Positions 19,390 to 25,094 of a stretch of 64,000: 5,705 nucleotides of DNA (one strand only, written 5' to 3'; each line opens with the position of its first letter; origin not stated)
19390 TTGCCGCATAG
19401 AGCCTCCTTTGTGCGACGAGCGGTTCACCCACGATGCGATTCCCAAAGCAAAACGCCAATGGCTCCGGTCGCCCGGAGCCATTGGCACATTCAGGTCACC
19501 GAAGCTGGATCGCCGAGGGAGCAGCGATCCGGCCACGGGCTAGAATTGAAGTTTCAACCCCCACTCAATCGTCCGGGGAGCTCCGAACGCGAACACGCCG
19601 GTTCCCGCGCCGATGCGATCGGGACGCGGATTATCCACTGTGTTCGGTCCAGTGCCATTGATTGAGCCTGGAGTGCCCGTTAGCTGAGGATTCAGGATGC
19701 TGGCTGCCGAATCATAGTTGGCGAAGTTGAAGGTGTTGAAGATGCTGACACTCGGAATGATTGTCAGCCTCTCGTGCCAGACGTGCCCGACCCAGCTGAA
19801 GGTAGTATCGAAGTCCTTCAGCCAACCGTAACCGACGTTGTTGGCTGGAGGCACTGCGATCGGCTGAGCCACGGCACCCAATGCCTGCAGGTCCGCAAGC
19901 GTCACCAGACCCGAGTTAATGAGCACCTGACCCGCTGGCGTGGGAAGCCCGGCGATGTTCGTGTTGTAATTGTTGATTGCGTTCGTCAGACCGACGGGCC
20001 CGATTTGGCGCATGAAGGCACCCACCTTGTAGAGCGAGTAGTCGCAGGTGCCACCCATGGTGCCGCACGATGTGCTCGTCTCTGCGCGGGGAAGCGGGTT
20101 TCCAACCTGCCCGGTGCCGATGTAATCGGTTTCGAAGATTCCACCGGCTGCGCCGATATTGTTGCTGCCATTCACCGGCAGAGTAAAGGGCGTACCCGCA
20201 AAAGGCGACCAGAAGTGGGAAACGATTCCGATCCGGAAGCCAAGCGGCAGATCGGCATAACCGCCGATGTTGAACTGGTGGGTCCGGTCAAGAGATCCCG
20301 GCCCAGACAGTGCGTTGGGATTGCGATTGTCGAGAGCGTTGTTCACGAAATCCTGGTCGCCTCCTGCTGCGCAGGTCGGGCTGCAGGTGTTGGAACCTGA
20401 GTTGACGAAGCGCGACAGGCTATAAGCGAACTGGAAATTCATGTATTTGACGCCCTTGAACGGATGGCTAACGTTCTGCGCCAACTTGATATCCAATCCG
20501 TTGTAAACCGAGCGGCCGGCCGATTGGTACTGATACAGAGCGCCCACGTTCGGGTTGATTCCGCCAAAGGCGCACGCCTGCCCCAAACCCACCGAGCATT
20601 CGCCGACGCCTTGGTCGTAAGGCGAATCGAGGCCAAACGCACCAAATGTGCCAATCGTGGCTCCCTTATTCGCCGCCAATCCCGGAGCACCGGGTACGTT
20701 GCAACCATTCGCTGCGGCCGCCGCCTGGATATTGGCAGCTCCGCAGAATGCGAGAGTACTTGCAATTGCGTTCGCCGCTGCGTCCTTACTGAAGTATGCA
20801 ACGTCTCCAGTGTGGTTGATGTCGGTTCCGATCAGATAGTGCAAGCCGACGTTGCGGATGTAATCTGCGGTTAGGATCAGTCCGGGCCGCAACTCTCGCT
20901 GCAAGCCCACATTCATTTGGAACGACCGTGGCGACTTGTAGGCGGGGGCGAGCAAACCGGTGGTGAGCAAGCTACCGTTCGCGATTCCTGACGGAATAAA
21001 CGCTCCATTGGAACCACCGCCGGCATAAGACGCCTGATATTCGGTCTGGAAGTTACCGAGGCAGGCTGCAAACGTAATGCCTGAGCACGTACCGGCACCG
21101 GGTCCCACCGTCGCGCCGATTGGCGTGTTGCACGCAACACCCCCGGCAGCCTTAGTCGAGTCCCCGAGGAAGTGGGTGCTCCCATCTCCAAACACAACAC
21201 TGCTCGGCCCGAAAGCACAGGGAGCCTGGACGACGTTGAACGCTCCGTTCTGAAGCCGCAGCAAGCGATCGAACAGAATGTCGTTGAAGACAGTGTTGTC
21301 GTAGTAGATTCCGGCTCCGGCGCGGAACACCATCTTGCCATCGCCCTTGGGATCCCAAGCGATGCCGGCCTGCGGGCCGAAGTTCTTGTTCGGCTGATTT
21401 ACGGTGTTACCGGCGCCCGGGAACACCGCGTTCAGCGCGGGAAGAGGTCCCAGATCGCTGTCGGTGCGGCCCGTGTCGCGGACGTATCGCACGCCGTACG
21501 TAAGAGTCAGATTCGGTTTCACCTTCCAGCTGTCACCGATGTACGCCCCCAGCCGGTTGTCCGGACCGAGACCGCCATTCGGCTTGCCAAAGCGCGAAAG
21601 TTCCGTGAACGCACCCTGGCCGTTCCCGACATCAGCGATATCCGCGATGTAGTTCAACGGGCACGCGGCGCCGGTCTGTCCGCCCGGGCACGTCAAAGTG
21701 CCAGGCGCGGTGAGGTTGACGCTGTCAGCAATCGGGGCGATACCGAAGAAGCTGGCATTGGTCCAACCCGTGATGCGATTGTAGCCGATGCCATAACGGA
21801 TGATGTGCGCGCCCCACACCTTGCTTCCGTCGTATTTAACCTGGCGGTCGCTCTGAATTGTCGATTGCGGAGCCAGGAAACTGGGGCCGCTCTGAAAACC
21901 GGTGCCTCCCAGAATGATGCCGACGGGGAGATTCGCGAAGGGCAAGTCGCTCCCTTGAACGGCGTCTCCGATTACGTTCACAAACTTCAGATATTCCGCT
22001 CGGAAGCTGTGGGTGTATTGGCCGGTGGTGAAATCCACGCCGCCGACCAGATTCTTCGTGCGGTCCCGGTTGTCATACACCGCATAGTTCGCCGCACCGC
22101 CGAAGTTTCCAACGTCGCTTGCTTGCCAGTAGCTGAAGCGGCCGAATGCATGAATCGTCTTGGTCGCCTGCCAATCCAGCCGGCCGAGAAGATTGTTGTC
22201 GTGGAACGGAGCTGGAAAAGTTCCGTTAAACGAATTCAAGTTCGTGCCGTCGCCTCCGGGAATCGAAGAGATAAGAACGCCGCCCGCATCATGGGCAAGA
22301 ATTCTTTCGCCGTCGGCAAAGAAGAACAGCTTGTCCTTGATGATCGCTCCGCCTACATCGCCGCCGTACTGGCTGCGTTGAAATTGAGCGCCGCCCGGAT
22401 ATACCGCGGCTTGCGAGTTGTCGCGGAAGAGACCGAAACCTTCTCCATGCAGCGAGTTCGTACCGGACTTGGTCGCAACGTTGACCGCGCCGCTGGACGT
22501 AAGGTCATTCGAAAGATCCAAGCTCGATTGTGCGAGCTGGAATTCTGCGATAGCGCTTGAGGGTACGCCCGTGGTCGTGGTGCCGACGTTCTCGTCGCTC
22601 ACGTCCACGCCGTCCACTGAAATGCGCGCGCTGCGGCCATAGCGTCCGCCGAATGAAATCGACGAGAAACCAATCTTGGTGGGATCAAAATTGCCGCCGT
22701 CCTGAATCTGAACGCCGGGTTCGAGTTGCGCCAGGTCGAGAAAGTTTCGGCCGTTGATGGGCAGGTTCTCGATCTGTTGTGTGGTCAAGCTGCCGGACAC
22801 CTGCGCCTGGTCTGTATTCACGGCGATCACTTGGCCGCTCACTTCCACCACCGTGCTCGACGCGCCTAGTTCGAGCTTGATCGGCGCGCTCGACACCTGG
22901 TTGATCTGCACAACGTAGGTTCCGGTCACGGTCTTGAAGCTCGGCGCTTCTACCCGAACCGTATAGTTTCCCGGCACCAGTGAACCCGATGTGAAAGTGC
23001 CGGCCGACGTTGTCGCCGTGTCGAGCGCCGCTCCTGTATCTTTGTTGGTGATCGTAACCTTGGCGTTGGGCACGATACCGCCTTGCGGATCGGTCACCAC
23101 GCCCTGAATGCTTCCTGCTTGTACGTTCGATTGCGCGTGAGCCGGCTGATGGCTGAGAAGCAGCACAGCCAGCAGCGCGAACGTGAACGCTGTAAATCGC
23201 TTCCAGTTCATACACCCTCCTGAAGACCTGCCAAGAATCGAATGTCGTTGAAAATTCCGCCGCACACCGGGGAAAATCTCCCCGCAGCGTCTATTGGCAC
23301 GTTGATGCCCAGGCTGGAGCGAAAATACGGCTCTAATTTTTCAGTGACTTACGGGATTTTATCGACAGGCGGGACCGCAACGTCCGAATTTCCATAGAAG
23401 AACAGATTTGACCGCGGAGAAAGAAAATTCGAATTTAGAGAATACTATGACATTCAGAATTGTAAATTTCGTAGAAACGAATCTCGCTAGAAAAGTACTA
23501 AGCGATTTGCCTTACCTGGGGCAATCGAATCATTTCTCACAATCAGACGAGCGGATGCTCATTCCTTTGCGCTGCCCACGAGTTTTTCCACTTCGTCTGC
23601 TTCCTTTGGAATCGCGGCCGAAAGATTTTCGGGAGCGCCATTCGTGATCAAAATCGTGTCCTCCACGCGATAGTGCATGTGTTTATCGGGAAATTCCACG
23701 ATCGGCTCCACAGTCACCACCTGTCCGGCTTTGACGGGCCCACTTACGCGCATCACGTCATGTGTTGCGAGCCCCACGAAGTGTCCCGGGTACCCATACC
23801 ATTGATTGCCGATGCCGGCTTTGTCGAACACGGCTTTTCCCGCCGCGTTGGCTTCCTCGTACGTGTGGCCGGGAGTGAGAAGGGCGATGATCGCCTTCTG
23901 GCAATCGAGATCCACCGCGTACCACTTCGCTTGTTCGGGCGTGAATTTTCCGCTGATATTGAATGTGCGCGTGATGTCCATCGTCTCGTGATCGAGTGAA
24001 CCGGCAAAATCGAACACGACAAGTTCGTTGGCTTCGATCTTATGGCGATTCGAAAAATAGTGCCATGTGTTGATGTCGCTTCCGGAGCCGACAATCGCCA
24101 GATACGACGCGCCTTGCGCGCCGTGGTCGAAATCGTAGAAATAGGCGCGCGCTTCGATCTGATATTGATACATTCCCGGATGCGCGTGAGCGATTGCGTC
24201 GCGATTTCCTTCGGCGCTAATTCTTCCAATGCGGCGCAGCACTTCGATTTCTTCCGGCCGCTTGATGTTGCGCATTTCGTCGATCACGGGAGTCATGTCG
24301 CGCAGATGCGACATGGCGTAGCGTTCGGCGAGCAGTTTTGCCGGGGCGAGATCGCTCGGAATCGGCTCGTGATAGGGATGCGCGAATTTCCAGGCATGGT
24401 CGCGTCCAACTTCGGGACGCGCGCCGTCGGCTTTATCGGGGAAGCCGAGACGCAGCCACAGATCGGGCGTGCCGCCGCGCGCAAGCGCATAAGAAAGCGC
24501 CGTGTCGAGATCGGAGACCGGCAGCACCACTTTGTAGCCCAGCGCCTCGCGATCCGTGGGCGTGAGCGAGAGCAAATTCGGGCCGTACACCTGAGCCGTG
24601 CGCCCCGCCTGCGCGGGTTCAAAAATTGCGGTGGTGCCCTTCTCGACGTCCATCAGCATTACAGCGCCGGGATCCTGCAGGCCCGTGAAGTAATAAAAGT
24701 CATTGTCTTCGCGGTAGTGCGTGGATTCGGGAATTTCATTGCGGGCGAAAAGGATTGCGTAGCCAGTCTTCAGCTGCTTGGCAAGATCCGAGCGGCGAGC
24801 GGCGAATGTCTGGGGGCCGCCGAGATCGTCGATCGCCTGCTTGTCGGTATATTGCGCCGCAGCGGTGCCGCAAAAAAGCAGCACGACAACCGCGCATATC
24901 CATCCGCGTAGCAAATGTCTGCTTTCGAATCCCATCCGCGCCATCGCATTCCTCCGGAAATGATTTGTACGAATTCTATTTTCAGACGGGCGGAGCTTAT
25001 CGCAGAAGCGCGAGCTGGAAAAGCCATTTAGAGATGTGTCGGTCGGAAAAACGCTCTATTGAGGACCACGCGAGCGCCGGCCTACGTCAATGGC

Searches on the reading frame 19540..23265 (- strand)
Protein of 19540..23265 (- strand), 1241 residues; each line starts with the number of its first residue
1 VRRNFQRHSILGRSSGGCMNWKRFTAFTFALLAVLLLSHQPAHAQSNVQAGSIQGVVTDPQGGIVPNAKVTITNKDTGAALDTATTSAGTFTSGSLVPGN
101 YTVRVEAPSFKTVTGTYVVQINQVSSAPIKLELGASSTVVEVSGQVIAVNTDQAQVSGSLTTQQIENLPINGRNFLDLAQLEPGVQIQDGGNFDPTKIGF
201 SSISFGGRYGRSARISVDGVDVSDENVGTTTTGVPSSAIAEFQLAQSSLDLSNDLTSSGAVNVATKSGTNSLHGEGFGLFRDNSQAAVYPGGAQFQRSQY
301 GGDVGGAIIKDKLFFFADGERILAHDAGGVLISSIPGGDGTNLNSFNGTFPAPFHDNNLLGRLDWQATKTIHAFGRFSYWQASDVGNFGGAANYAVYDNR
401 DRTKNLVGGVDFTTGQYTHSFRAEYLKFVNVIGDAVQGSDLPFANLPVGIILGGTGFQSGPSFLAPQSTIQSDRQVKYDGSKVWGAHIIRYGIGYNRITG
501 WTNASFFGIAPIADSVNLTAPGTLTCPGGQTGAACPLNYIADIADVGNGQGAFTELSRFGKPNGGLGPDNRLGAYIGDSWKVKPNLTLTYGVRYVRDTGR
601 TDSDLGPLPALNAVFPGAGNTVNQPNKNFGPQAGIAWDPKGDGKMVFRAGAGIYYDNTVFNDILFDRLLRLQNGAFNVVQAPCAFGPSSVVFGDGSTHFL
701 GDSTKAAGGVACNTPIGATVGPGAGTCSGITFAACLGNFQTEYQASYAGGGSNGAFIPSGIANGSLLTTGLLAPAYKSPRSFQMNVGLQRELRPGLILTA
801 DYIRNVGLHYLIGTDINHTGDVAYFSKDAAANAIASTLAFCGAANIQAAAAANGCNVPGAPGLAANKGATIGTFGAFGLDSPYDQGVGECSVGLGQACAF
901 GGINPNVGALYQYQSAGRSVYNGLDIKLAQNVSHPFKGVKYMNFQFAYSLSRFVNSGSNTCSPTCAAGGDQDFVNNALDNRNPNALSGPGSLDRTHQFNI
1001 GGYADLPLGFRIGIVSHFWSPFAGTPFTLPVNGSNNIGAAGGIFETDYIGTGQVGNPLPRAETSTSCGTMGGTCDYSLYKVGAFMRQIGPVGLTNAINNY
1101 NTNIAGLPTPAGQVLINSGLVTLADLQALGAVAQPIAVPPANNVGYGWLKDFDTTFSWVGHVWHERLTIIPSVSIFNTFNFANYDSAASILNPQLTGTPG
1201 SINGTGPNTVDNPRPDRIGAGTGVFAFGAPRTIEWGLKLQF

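Call 18: search_protein_families(library=pfam, proteins=[window:19540-23265:-], max_evalue=0.01)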
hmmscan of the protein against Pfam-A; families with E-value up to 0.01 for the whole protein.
window:19540-23265:- (1241 aa): 4 families
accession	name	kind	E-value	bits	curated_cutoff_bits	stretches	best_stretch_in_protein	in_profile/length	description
PF25183.1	OMP_b-brl_4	-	4.1e-55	188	30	2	341-1193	139-821/838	Outer membrane beta barrel domain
PF13620.12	CarboxypepD_reg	-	4.7e-17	62.6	32.3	1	52-131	1-81/82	Carboxypeptidase regulatory-like domain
PF13715.12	CarbopepD_reg_2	-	0.00012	22.5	32.2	1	53-131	1-76/88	CarboxypepD_reg-like domain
PF17210.9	SdrD_B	-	0.0069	17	29.7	0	65-118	24-77/112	SdrD B-like domain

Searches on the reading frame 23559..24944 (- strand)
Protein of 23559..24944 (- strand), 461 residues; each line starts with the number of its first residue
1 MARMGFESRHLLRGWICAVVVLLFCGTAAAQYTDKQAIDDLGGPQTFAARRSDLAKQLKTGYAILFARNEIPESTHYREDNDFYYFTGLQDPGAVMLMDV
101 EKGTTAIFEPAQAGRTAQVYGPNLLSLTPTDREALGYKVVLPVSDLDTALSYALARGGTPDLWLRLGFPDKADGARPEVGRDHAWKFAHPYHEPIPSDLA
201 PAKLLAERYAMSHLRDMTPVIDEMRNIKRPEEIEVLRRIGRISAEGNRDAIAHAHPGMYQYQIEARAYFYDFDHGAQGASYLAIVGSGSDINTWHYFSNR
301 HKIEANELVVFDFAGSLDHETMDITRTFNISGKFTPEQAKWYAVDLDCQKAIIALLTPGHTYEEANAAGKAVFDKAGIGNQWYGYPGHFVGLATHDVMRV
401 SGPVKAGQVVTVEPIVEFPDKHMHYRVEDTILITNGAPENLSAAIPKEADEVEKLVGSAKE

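Call 18: search_protein_families(library=pfam, proteins=[window:23559-24944:-], max_evalue=0.01)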
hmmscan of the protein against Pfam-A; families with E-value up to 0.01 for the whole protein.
window:23559-24944:- (461 aa): 2 families
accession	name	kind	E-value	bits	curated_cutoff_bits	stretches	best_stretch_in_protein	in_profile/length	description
PF00557.29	Peptidase_M24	-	1.8e-37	129.6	23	1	235-435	2-208/208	Metallopeptidase family M24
PF05195.22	AMP_N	-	9.4e-11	41.9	24.6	1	47-155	1-115/121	Aminopeptidase P, N-terminal domain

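Call 19: search_protein_families(library=ncbifam, proteins=[window:23559-24944:-], max_evalue=0.1)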
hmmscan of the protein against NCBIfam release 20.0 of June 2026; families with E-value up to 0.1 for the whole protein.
window:23559-24944:- (461 aa): 12 families
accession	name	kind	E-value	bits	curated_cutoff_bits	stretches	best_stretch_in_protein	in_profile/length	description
NF008131.0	PRK10879.1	equivalog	3.3e-46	158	465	3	210-367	156-313/438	Xaa-Pro aminopeptidase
NF040821.1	dipep_PepQ_Arch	equivalog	1e-27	97.1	630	1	204-438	99-335/346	Xaa-Pro dipeptidase PepQ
NF007310.0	PRK09795.1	equivalog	4.8e-25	88.1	393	1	220-447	120-353/361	aminopeptidase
TIGR00500.1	met_pdase_I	equivalog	9.9e-07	28.5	171.35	1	227-419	3-206/247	type I methionyl aminopeptidase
NF038259.1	ectoine_DoeA_2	exception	1e-06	27.7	575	1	205-393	131-318/386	ectoine hydrolase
NF010133.0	PRK13607.1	equivalog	1.5e-06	27.3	339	1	218-367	152-299/443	Xaa-Pro dipeptidase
NF011720.0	PRK15173.1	subfamily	1.9e-06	27.2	420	1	216-392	104-278/343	peptidase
NF011173.0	PRK14575.1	equivalog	2e-06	27.1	850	1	216-392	167-341/406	putative peptidase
TIGR02993.1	ectoine_eutD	equivalog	2.7e-06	26.8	613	1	211-386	142-321/391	ectoine hydrolase DoeA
NF043017.1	DimsulpropLyDddP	equivalog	2.9e-05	23.1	600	1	220-442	198-434/443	dimethylsulfonioproprionate lyase DddP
NF011174.0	PRK14576.1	subfamily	0.0012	17.8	487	1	213-400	163-350/405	putative endopeptidase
NF009533.0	PRK12897.1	equivalog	0.0017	17.7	488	0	224-337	1-118/248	type I methionyl aminopeptidase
